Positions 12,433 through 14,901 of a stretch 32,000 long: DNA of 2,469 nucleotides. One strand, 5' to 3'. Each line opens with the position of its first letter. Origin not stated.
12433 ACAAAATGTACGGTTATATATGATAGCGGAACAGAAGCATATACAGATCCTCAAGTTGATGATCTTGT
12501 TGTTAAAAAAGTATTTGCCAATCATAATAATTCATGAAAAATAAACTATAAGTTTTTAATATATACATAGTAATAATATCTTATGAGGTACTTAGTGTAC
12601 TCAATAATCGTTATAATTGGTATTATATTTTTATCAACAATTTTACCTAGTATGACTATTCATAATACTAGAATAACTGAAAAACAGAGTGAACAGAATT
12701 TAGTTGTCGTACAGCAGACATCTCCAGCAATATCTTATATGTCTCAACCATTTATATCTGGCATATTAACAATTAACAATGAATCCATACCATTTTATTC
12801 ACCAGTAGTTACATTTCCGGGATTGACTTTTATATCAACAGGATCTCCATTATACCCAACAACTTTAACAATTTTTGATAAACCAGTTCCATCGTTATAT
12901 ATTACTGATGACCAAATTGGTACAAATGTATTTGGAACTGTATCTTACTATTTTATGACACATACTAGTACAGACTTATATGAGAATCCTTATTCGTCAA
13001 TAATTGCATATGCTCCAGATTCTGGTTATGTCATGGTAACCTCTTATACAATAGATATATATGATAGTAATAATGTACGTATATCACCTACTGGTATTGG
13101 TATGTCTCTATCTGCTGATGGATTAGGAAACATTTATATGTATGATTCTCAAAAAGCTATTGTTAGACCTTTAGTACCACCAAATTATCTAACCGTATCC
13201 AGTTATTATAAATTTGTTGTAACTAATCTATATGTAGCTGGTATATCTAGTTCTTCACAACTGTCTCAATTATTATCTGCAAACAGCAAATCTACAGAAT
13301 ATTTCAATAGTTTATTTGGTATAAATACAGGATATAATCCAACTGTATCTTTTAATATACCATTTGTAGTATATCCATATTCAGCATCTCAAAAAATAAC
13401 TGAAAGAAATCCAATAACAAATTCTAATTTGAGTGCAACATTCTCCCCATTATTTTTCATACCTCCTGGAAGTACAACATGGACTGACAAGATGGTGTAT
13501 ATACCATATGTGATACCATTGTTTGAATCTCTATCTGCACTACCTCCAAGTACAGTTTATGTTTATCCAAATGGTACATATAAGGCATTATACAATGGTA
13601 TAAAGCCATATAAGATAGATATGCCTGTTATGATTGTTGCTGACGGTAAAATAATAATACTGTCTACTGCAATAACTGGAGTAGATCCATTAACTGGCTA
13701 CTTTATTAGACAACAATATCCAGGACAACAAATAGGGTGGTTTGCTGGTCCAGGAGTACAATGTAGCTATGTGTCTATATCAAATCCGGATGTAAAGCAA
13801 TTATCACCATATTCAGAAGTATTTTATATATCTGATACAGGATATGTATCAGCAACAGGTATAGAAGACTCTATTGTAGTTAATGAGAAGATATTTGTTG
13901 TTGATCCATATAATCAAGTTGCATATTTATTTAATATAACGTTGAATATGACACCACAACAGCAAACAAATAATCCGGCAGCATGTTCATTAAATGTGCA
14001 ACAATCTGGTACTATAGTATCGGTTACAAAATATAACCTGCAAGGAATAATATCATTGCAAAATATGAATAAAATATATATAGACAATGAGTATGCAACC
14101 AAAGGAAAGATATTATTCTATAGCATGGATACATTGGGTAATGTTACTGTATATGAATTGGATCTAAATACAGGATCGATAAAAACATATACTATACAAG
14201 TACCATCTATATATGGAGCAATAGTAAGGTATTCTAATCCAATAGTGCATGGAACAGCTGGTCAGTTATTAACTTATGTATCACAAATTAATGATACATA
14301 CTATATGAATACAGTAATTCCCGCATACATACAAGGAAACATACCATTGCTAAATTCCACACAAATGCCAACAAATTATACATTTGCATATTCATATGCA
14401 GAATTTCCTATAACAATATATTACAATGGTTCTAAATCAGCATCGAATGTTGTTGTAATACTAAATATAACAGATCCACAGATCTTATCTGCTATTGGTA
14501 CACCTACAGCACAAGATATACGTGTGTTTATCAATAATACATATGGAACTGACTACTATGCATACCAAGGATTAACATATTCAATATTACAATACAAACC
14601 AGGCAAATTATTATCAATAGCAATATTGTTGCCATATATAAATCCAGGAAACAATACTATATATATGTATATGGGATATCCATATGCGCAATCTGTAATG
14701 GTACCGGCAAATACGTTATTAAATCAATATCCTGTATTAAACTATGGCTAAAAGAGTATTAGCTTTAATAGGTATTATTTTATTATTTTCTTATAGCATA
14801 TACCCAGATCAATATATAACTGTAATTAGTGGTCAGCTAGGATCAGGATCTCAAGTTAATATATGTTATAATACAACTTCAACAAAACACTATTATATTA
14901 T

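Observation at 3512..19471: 16-kb co-directional module devoted to giant, sequon-saturated secreted proteins and membrane proteins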

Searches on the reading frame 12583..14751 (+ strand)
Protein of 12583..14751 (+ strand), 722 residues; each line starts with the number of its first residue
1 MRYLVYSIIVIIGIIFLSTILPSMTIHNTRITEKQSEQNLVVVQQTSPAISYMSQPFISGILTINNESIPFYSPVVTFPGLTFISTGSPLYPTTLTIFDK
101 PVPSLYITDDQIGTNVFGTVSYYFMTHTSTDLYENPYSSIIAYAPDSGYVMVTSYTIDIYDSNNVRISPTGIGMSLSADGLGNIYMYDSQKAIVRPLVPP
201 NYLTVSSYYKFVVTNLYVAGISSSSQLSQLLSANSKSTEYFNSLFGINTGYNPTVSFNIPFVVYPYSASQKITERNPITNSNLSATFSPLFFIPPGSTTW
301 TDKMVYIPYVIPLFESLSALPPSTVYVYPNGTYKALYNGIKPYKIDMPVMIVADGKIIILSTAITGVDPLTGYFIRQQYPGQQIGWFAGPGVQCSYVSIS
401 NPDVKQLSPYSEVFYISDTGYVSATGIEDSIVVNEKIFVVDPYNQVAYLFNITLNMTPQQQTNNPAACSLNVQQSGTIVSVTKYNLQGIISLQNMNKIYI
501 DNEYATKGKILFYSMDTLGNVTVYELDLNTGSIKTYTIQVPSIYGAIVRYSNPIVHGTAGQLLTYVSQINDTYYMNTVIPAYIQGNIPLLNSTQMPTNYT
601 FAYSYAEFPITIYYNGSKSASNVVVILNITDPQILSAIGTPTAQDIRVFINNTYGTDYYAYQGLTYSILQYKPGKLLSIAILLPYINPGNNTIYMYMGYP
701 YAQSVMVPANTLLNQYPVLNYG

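Call 6: search_protein_families(library=pfam, proteins=[window:12583-14751:+], max_evalue=0.1)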
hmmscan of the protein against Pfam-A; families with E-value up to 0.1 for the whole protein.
window:12583-14751:+ (722 aa): 0 families

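Call 9: search_protein_families(library=phrogs, proteins=[window:12583-14751:+], max_evalue=0.01)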
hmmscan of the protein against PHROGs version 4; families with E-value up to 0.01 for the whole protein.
window:12583-14751:+ (722 aa): 0 families

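Call 58: search_protein_families(library=ncbifam, proteins=[window:12583-14751:+], max_evalue=0.05)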
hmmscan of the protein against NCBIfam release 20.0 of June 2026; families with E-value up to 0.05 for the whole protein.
window:12583-14751:+ (722 aa): 0 families

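Call 105: search_protein_families(library=pfam, alignment_id=A6, max_evalue=0.05)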
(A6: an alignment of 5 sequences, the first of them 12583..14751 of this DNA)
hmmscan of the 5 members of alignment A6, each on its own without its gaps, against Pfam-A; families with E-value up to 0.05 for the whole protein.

A. member 1, window:12583-14751:+ (722 aa): 0 families

B. families by the number of members that match (of 5 scanned): 1 family
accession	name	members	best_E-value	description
PF10102.14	DUF2341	2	0.021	Domain of unknown function (DUF2341)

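Call 106: search_solved_structures(query=A6, max_evalue=5)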
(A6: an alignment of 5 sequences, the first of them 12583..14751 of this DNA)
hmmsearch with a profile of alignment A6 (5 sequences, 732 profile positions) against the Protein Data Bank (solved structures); distinct sequences matched with E-value up to 5: 1.
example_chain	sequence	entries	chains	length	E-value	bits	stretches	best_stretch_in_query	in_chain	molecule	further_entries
1rwz_A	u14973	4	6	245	1.2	10.8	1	446-509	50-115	DNA polymerase sliding clamp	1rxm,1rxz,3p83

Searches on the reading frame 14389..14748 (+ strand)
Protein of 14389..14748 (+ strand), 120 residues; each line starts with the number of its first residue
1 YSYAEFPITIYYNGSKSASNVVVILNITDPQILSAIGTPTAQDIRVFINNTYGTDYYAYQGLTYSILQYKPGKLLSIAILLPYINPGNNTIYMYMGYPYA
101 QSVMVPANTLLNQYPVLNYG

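Call 110: search_protein_families(library=pfam, alignment_id=A7, max_evalue=1)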
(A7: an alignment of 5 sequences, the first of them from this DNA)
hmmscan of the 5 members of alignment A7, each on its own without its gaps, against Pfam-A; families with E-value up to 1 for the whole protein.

A. member 1, seq(120 aa): 0 families

B. families by the number of members that match (of 5 scanned): 2 families
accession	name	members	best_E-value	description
PF10102.14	DUF2341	4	0.00064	Domain of unknown function (DUF2341)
PF05860.19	TPS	1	0.19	TPS secretion domain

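Call 116: find_related_loci(query=A7, collection=viral_contigs, flank=10000)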
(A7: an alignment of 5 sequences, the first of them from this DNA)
Query A7 (120 aa) in viral_contigs; peptide patterns used: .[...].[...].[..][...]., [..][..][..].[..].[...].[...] (x = any residue, [..] = any of these).
143 stretches matched a pattern, but none encodes a relative of the query by tblastn (E <= 1e-3).

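Call 117: find_related_loci(query=A7, collection=genome_contigs, flank=10000)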
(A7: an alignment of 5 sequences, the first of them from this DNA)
Query A7 (120 aa) in genome_contigs; peptide patterns used: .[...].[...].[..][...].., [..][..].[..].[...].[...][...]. (x = any residue, [..] = any of these).
45 stretches matched a pattern, but none encodes a relative of the query by tblastn (E <= 1e-3).
